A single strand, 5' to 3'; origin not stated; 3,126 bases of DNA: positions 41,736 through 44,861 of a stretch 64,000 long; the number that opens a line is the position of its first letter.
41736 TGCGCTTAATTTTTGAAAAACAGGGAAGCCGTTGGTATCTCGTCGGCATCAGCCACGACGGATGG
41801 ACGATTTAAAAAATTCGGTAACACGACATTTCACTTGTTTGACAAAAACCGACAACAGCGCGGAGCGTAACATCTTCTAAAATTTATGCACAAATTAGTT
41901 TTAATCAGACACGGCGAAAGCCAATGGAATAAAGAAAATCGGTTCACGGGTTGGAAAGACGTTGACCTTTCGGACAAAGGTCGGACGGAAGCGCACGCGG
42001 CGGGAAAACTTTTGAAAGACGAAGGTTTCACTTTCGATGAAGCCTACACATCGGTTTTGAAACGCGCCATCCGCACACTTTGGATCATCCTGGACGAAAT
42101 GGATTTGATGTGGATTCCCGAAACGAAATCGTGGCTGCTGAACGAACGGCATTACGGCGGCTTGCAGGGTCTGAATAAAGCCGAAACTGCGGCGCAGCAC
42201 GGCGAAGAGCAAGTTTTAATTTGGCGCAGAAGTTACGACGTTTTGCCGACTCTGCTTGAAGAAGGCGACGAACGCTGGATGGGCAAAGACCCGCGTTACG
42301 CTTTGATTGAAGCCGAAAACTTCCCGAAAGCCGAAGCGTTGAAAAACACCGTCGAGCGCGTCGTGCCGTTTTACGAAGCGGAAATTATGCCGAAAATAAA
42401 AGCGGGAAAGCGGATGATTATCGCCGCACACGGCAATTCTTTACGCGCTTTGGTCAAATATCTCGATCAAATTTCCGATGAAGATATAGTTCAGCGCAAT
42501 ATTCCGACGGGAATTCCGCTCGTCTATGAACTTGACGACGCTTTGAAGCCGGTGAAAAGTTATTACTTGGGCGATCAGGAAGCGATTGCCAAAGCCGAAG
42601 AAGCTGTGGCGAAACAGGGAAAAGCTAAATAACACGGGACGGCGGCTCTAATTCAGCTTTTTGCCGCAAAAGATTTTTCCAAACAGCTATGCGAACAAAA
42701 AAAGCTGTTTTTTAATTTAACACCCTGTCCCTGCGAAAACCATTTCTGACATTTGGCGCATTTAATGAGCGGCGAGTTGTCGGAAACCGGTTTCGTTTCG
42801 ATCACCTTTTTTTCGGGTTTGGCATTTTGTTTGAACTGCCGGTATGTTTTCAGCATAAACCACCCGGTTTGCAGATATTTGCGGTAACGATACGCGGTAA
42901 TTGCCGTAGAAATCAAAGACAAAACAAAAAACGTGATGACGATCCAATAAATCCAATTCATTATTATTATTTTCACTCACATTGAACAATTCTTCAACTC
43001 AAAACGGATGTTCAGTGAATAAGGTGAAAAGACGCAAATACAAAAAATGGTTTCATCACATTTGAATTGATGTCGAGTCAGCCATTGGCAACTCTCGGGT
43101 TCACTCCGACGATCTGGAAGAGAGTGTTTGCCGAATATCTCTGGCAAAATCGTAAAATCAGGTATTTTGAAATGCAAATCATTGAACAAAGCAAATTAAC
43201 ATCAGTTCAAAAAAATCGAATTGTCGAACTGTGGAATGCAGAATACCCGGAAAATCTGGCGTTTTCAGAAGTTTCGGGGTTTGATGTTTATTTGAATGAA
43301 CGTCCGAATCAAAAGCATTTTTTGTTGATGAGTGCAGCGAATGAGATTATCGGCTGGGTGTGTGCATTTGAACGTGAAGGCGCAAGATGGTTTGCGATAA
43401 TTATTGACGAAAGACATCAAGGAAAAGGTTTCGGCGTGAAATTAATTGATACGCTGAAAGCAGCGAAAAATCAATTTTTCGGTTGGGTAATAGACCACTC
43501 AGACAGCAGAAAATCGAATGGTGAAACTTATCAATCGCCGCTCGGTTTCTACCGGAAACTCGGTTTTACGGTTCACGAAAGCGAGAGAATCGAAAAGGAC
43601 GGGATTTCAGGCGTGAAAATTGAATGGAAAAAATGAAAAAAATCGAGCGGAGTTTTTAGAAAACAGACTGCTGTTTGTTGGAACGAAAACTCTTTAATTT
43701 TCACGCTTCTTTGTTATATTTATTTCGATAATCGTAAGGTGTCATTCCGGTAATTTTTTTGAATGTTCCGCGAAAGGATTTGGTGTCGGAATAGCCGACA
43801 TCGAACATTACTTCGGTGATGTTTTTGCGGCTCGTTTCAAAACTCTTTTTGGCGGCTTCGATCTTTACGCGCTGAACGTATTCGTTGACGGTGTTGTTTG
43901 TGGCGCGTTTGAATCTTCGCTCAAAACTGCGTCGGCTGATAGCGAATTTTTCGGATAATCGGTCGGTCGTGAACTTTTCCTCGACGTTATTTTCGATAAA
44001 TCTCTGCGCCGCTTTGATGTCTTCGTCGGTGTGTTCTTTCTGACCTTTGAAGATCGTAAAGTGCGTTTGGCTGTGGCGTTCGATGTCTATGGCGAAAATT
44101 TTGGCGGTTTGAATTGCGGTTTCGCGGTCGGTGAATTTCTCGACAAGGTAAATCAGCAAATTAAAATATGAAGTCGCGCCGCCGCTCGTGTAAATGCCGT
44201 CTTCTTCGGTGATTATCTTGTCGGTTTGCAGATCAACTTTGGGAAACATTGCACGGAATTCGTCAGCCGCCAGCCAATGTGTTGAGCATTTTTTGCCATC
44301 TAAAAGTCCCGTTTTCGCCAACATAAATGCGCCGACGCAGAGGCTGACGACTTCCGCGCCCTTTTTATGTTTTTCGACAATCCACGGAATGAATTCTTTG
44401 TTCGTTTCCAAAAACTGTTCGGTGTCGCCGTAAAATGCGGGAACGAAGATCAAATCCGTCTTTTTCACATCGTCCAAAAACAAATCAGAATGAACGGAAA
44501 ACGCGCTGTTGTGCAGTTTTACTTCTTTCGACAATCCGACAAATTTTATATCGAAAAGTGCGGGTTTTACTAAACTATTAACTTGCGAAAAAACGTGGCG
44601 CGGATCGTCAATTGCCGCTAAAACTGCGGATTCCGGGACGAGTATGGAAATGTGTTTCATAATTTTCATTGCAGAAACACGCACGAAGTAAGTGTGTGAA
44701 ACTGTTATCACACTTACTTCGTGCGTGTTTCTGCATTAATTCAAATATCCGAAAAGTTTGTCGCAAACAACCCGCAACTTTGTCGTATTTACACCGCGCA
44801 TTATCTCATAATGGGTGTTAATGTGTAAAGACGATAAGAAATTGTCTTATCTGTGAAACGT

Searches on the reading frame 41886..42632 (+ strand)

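Call 25: search_protein_families(library=pfam, proteins=[window:41886-42632:+], max_evalue=0.001)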
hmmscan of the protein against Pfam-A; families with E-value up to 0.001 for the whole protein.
window:41886-42632:+ (248 aa): 1 family
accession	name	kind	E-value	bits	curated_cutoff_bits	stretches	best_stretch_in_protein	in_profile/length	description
PF00300.27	His_Phos_1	-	5.9e-33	114.6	21.7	1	4-122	1-114/194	Histidine phosphatase superfamily (branch 1)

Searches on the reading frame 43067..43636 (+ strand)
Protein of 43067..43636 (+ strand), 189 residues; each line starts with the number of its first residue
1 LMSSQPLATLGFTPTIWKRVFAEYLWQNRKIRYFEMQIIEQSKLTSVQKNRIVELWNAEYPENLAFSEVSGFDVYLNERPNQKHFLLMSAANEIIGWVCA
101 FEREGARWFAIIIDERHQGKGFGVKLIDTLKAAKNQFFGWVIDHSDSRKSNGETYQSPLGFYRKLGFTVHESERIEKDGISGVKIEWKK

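Call 25: search_protein_families(library=pfam, proteins=[window:43067-43636:+], max_evalue=0.001)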
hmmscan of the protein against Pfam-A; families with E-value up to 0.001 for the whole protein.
window:43067-43636:+ (189 aa): 3 families
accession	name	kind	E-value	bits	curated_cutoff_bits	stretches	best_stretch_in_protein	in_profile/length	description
PF13508.13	Acetyltransf_7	-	7.8e-10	39.4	27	1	83-168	3-83/84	Acetyltransferase (GNAT) domain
PF13673.13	Acetyltransf_10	-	8.7e-09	35.9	23.6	1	81-188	29-127/128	Acetyltransferase (GNAT) domain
PF00583.31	Acetyltransf_1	-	4.5e-08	33.8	20.7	1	52-136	4-91/116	Acetyltransferase (GNAT) family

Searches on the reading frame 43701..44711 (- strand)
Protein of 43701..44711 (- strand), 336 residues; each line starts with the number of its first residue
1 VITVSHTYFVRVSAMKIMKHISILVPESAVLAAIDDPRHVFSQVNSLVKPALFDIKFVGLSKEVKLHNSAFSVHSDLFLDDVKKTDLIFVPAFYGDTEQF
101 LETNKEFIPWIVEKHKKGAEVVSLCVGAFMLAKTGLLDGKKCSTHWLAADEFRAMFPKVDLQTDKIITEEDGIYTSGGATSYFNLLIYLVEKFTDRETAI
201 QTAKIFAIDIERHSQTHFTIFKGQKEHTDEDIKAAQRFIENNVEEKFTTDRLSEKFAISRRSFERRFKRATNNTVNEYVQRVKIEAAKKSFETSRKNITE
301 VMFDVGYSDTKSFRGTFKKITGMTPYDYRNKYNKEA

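Call 25: search_protein_families(library=pfam, proteins=[window:43701-44711:-], max_evalue=0.001)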
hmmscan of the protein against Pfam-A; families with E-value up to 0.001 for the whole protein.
window:43701-44711:- (336 aa): 3 families
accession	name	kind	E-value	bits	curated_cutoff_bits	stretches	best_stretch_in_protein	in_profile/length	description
PF12833.13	HTH_18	-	1.5e-20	73.7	33.6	1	252-330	1-79/80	Helix-turn-helix domain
PF00165.29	HTH_AraC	-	5.7e-12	45.9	26.6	1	293-330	6-42/42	Bacterial regulatory helix-turn-helix proteins, AraC family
PF01965.30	DJ-1_PfpI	-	1.6e-10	41.5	26.6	1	51-191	26-164/165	DJ-1/PfpI family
